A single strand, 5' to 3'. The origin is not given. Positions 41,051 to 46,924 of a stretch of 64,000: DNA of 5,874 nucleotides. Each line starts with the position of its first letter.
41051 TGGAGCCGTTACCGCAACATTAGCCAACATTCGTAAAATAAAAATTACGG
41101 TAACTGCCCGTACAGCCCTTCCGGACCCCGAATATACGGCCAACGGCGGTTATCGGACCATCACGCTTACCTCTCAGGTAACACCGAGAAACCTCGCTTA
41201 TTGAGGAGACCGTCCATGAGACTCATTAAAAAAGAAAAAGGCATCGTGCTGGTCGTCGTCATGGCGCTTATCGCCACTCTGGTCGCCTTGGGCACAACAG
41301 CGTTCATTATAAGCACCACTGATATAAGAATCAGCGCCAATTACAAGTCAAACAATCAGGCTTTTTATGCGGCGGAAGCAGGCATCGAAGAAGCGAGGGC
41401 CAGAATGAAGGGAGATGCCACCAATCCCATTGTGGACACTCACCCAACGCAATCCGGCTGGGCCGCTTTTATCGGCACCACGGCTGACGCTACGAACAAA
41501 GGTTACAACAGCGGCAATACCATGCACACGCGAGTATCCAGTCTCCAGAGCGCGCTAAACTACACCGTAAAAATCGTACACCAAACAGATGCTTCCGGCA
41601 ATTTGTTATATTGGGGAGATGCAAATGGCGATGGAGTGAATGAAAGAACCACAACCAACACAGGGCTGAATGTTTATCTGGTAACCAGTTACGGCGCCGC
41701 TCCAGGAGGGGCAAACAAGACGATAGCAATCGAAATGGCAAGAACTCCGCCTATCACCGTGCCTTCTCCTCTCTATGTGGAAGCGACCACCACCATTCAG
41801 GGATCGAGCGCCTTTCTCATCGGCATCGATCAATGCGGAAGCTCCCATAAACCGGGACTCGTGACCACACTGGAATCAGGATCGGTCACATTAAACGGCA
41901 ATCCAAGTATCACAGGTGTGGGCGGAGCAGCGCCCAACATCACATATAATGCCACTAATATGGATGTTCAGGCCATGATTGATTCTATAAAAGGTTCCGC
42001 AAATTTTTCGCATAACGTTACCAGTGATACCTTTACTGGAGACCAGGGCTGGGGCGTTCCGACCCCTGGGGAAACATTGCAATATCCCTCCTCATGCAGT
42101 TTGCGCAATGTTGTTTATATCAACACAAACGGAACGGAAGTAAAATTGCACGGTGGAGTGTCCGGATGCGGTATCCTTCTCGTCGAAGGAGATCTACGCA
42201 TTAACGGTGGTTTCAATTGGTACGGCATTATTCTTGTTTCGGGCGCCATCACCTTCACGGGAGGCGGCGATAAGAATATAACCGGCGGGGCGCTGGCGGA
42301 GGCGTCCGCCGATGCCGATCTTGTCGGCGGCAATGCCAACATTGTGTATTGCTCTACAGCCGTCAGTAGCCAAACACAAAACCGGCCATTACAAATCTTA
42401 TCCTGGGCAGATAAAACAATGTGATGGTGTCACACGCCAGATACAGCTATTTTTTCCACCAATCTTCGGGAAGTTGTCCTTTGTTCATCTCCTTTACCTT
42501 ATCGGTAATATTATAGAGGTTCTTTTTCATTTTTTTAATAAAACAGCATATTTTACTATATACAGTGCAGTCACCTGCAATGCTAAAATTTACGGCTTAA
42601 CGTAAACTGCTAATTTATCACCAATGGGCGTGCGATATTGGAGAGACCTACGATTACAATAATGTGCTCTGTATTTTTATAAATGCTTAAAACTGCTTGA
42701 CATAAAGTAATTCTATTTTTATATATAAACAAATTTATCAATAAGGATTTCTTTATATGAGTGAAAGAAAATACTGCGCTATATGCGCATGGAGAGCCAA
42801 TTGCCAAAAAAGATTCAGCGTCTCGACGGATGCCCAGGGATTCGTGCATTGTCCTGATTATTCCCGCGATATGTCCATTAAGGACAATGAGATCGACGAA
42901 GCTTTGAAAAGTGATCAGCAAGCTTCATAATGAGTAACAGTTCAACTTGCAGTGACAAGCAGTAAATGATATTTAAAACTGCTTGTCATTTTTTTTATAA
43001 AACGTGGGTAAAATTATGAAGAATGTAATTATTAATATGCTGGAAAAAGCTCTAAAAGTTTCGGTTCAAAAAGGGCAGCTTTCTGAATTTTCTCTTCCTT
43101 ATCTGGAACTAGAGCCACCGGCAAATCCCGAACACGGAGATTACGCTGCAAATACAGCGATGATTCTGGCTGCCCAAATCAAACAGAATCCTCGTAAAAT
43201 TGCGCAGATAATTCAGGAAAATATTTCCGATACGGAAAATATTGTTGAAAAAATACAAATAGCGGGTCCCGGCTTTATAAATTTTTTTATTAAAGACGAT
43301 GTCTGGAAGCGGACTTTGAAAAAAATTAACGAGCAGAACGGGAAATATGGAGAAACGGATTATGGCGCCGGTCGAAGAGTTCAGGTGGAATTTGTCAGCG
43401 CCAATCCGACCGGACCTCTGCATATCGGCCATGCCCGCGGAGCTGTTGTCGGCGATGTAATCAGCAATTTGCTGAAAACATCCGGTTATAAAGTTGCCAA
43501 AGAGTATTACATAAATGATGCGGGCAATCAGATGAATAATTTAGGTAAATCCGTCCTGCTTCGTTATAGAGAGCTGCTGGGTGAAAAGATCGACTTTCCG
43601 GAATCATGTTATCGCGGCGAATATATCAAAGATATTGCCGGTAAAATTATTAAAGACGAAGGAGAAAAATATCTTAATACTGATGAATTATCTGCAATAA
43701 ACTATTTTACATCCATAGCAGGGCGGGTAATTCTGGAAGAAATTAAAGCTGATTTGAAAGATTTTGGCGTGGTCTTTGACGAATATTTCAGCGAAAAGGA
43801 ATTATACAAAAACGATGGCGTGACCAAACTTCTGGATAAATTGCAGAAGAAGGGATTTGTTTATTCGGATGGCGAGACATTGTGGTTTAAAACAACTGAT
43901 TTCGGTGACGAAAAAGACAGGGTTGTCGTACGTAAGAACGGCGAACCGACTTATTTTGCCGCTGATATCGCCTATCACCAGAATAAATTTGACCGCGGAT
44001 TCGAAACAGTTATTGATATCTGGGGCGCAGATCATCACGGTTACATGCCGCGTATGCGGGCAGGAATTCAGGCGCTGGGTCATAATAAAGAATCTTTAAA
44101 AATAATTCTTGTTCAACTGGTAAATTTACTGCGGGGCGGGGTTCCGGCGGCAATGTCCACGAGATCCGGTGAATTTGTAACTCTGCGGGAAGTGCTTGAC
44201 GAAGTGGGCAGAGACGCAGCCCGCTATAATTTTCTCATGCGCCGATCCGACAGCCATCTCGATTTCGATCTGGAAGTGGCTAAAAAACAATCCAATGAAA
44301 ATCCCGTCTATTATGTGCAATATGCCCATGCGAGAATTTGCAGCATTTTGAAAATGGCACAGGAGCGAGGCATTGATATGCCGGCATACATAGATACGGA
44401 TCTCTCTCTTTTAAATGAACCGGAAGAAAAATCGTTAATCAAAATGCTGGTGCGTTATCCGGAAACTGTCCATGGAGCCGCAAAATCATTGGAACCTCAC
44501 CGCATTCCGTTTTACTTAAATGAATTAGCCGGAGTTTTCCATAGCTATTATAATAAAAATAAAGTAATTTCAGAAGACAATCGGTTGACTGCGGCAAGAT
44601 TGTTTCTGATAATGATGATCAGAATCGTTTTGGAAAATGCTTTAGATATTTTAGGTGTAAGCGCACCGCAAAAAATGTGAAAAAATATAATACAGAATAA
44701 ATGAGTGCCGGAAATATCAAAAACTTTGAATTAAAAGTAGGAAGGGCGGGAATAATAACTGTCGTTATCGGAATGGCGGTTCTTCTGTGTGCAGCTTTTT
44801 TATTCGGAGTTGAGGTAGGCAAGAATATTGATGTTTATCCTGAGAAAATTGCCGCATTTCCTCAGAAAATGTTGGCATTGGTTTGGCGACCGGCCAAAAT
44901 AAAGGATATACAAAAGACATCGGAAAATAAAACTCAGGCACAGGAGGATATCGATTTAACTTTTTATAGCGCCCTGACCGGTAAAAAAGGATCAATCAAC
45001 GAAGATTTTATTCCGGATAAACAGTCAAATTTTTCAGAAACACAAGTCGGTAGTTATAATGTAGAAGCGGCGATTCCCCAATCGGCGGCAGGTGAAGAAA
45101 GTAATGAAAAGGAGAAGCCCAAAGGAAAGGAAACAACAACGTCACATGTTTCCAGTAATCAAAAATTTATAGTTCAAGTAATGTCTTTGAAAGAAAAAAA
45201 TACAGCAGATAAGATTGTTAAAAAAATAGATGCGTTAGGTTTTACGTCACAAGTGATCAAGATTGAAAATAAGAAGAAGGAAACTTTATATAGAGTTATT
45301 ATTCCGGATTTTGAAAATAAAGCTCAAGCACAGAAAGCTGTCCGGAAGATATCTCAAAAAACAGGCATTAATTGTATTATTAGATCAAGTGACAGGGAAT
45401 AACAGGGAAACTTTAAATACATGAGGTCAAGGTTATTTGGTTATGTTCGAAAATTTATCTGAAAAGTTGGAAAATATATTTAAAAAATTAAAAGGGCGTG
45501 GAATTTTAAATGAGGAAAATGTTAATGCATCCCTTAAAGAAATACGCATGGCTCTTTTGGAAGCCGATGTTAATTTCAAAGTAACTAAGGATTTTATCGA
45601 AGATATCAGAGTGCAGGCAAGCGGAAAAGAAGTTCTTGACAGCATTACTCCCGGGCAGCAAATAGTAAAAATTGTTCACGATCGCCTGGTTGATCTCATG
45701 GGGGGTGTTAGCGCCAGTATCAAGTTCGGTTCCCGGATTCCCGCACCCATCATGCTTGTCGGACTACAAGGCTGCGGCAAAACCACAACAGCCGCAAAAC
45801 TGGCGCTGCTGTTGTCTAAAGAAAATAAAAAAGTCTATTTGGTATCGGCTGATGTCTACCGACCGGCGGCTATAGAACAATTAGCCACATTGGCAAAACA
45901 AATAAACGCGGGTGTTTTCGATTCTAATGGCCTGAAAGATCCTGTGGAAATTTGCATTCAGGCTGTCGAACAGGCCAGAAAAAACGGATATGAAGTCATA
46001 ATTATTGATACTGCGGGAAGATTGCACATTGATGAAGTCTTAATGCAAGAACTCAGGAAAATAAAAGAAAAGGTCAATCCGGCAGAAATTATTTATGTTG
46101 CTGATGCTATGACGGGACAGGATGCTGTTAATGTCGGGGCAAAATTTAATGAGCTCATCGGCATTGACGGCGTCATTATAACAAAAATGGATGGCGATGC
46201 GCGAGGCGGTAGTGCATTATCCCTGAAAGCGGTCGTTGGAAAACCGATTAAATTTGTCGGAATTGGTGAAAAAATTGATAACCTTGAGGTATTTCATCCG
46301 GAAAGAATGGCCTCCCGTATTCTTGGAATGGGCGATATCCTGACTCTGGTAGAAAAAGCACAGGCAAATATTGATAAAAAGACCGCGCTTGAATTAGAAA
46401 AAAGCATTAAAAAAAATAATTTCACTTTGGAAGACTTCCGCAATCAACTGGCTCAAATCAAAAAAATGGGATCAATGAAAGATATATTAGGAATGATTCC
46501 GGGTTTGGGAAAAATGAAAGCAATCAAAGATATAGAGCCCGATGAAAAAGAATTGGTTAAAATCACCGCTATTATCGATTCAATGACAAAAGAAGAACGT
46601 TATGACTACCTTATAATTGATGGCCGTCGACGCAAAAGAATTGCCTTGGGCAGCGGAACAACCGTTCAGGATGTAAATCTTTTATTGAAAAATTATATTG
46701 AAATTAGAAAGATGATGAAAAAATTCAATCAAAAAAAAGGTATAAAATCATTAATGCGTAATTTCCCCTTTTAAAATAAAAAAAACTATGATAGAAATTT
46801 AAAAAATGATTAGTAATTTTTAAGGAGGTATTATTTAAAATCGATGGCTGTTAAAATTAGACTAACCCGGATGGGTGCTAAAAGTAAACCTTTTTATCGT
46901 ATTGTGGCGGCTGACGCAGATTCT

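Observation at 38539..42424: GEMM-I (c-di-GMP-I class) riboswitch candidate heading a pilD plus four-minor-pilin operon with no major pilin or motor genes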

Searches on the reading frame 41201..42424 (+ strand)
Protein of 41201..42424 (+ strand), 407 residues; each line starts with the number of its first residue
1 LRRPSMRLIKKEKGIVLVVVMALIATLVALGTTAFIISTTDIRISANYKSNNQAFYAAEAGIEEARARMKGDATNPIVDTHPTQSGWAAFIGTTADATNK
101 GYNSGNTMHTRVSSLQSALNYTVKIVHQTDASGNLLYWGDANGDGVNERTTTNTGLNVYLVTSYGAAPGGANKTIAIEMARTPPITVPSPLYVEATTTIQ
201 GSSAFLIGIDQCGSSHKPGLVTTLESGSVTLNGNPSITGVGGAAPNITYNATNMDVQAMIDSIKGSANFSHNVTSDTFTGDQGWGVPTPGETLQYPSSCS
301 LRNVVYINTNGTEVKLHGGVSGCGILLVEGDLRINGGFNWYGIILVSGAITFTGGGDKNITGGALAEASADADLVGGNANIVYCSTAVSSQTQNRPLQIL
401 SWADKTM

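Call 4: search_protein_families(library=pfam, proteins=[window:41201-42424:+], max_evalue=0.01)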
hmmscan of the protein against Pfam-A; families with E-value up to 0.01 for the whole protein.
window:41201-42424:+ (407 aa): 2 families
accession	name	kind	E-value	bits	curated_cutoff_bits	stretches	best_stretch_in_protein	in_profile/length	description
PF14341.11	PilX_N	-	6.8e-08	32.8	25.5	1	13-63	1-51/51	PilX N-terminal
PF10833.13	DUF2572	-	0.0084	16.2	23.8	0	305-352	140-185/219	Protein of unknown function (DUF2572)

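Call 5: search_protein_families(library=ncbifam, proteins=[window:41201-42424:+], max_evalue=0.01)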
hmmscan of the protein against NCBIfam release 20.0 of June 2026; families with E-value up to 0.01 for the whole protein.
window:41201-42424:+ (407 aa): 2 families
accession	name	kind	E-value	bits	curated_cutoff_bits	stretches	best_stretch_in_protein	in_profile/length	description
NF037980.1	T2SS_GspK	equivalog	3.6e-05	23.5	130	1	12-120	1-102/307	type II secretion system minor pseudopilin GspK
TIGR02600.1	Verru_Chthon_A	subfamily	0.0057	14.6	332.3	1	14-120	1-109/1296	Verru_Chthon cassette protein A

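Call 58: search_solved_structures(query=window:41201-42424:+, max_evalue=1)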
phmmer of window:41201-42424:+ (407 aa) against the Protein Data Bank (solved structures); distinct sequences matched with E-value up to 1: 0.

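Call 59: find_encoding_contigs(protein=window:41201-42424:+, flank=3000, max_places=4)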
Protein window:41201-42424:+ (407 aa): no gene with exactly this product is on record in the collection.

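Call 61: find_encoding_contigs(protein=window:41216-42424:+, flank=3000, max_places=4)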
Protein window:41216-42424:+ (402 aa): 12 contigs read that carry it; 4 places shown.
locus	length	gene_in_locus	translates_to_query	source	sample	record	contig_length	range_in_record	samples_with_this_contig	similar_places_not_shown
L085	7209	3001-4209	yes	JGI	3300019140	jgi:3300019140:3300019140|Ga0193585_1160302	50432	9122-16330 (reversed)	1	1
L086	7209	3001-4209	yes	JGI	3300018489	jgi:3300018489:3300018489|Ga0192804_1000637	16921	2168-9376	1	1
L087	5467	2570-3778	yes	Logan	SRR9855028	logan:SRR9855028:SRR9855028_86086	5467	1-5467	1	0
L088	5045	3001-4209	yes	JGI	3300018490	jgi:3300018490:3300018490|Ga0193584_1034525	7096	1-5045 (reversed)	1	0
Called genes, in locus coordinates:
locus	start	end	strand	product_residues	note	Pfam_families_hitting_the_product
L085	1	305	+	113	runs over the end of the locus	PF00908:dTDP_sugar_isom, PF14667:Polysacc_synt_C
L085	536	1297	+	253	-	PF06750:A24_N_bact, PF01478:Peptidase_A24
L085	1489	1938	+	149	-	PF07963:N_methyl, PF12019:GspH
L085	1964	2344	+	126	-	PF07963:N_methyl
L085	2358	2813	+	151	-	PF07963:N_methyl, PF27121:PpdB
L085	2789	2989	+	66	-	-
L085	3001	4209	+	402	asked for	PF14341:PilX_N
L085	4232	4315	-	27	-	-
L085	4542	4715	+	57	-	-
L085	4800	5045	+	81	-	PF03485:Arg_tRNA_synt_N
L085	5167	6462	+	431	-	PF00750:tRNA-synt_1d, PF01406:tRNA-synt_1e (faint), PF09334:tRNA-synt_1g (faint), PF05746:DALR_1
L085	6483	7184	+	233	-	PF05036:SPOR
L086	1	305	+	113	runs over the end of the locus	PF00908:dTDP_sugar_isom, PF14667:Polysacc_synt_C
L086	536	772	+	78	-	PF06750:A24_N_bact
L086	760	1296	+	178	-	PF01478:Peptidase_A24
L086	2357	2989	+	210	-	PF07963:N_methyl, PF27121:PpdB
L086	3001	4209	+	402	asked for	PF14341:PilX_N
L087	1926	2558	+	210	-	PF07963:N_methyl, PF27121:PpdB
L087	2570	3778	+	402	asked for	PF14341:PilX_N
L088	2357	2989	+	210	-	PF07963:N_methyl, PF27121:PpdB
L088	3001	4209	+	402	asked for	PF14341:PilX_N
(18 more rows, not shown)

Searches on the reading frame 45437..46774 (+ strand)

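Call 43: search_protein_families(library=pfam, proteins=[window:45437-46774:+], max_evalue=0.000001)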
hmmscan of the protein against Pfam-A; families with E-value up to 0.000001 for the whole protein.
window:45437-46774:+ (445 aa): 5 families
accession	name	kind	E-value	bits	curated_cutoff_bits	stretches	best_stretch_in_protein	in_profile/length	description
PF00448.28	SRP54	-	2.2e-77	259.6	22.7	1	104-297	3-196/196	SRP54-type protein, GTPase domain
PF02978.25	SRP_SPB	-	6.9e-33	113.3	27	1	328-427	1-91/91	Signal peptide binding domain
PF02881.24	SRP54_N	-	1e-21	77.4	22.4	1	7-84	1-75/75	SRP54-type protein, helical bundle domain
PF13401.12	AAA_22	-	6.3e-09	36.7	27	1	105-212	8-112/130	AAA domain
PF01656.29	CbiA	-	2.1e-07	31.4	25.4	0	112-256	9-88/125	CobQ/CobB/MinD/ParA nucleotide binding domain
